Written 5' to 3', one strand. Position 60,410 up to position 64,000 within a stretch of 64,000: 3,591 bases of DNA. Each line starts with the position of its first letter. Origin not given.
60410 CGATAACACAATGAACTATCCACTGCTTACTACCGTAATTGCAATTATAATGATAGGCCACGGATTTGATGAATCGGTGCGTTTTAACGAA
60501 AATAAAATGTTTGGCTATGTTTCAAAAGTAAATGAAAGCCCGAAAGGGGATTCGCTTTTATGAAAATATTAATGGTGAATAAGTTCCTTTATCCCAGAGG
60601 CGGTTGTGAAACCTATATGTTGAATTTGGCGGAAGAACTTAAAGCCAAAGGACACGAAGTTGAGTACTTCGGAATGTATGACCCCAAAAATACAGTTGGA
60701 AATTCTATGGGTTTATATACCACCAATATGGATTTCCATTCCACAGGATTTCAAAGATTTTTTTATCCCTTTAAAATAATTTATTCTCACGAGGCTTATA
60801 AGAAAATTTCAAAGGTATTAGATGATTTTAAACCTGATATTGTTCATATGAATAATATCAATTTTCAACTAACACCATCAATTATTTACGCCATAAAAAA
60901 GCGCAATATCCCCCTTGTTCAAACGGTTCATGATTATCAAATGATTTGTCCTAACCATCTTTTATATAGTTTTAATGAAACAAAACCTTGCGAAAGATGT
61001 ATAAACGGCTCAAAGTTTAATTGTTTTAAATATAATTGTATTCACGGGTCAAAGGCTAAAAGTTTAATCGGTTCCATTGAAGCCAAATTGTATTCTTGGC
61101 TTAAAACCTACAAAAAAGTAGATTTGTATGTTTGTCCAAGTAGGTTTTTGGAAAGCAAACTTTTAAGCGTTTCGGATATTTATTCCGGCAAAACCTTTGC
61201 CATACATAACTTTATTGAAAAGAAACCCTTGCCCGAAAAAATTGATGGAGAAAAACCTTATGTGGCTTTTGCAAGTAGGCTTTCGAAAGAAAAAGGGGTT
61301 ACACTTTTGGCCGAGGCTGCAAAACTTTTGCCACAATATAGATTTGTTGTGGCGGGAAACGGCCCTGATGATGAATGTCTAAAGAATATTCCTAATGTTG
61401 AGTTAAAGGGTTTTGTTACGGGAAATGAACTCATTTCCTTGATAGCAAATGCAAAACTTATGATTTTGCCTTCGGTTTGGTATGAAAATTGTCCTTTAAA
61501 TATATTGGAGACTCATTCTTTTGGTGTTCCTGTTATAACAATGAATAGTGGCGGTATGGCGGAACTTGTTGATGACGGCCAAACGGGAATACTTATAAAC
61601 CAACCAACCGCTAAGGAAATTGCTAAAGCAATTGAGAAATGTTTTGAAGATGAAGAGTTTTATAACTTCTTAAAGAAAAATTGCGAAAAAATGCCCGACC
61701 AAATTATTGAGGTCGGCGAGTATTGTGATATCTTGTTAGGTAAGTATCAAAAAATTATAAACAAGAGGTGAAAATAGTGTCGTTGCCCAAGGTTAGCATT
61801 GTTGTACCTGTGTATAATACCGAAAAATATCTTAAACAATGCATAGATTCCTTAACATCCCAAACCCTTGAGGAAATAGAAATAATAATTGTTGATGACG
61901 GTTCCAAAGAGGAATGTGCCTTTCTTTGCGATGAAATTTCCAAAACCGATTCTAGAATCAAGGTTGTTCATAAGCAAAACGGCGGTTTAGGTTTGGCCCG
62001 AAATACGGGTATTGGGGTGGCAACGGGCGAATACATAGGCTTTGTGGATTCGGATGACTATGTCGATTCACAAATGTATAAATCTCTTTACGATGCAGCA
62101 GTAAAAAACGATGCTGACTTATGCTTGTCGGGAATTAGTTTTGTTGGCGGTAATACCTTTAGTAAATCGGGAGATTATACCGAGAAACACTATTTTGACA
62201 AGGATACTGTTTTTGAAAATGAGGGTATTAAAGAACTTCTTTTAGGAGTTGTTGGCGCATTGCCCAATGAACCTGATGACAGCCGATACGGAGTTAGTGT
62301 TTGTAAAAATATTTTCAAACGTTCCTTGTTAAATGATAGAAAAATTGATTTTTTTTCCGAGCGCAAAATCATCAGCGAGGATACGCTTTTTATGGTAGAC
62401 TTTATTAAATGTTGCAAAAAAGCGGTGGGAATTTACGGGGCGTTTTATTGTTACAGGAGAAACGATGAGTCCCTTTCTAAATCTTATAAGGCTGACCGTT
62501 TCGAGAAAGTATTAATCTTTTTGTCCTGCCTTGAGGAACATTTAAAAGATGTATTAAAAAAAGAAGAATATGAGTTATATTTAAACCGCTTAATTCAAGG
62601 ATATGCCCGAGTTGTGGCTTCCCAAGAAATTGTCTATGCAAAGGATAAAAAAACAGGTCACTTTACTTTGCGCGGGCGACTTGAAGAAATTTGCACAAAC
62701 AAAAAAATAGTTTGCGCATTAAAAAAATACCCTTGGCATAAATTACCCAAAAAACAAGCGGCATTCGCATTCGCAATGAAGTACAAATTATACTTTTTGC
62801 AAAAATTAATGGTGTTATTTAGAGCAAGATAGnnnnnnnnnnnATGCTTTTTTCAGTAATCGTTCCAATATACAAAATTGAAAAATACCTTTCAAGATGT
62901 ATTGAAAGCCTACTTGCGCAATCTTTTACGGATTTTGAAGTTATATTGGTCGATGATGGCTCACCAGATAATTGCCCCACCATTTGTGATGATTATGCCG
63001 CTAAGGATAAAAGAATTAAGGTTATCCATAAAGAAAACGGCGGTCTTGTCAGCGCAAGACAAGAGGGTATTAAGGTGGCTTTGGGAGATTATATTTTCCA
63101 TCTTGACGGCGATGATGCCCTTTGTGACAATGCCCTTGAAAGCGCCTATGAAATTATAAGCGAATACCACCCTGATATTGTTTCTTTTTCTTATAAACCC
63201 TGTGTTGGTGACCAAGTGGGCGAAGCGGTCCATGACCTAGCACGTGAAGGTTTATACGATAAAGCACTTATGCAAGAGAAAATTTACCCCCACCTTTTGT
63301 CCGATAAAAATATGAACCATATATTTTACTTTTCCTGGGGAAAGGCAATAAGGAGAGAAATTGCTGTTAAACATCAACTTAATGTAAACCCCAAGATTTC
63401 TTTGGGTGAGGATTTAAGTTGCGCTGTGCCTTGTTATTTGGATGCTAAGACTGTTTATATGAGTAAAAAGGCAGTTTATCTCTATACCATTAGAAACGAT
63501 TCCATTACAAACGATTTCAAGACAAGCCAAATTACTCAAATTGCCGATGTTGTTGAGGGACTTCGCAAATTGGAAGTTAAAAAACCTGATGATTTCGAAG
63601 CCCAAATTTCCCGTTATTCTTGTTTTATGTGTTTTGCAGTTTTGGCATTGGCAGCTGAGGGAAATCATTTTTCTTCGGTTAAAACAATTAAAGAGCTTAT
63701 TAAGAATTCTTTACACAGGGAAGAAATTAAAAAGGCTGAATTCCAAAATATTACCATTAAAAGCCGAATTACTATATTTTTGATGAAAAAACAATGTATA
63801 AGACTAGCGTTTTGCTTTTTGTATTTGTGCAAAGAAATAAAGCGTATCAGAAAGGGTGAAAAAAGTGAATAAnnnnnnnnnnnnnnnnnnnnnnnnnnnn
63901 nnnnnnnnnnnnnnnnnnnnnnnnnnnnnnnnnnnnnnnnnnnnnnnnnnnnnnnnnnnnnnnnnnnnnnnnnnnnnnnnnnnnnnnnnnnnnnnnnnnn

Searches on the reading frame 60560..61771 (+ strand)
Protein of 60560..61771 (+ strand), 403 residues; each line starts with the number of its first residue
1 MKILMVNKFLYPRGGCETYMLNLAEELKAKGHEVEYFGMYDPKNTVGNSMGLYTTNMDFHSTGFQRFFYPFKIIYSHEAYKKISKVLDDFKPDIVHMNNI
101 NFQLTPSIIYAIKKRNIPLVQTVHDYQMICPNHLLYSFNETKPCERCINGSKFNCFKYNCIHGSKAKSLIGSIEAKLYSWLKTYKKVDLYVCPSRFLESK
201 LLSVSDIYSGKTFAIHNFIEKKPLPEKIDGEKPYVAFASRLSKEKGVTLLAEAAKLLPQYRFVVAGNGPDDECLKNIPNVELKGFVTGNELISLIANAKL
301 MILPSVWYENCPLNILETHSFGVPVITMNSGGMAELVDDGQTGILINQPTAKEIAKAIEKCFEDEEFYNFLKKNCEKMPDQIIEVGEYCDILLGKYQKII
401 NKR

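Call 5: search_protein_families(library=pfam, proteins=[window:60560-61771:+], max_evalue=0.001)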
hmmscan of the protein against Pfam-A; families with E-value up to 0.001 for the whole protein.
window:60560-61771:+ (403 aa): 7 families
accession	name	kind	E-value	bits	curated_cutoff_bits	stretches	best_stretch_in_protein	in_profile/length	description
PF00534.26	Glycos_transf_1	-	5.6e-34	117.6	26.4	1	224-377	7-171/172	Glycosyl transferases group 1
PF13692.12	Glyco_trans_1_4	-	6.1e-28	98.3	27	1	233-364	2-142/142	Glycosyl transferases group 1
PF13439.12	Glyco_transf_4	-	4.4e-19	69.6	28.5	1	14-220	2-167/170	Glycosyltransferase Family 4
PF13579.12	Glyco_trans_4_4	-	1.6e-09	38.8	29.7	1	14-126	1-104/158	Glycosyl transferase 4-like domain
PF13477.12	Glyco_trans_4_2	-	1.8e-07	31.8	23.4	1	17-124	10-107/139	Glycosyl transferase 4-like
PF13524.12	Glyco_trans_1_2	-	2.3e-06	28.1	25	1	250-366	5-116/144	Glycosyl transferase-like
PF08323.17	Glyco_transf_5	-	6.8e-05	23.1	22.7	1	48-138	93-182/239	Starch synthase catalytic domain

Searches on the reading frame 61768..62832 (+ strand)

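Call 5: search_protein_families(library=pfam, proteins=[window:61768-62832:+], max_evalue=0.001)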
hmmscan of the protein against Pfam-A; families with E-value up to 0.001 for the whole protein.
window:61768-62832:+ (354 aa): 3 families
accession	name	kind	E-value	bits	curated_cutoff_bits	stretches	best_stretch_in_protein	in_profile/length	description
PF00535.33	Glycos_transf_2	-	8.6e-36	123.8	23.3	1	10-140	1-135/168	Glycosyl transferase family 2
PF10111.15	Glyco_tranf_2_2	-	3.8e-12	46.7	27.3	1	10-108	1-103/276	Glycosyltransferase like family 2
PF13641.12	Glyco_tranf_2_3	-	2.1e-07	31.7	27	1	7-136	1-129/230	Glycosyltransferase like family 2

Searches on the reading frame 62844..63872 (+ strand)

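Call 5: search_protein_families(library=pfam, proteins=[window:62844-63872:+], max_evalue=0.001)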
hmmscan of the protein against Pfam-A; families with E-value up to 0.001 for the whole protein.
window:62844-63872:+ (342 aa): 3 families
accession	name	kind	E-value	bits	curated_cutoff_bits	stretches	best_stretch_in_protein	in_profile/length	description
PF00535.33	Glycos_transf_2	-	3.9e-35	121.7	23.3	1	4-172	1-162/168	Glycosyl transferase family 2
PF13641.12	Glyco_tranf_2_3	-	2.5e-10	41.2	27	1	3-105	3-111/230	Glycosyltransferase like family 2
PF10111.15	Glyco_tranf_2_2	-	2.9e-07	30.7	27.3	1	4-105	1-106/276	Glycosyltransferase like family 2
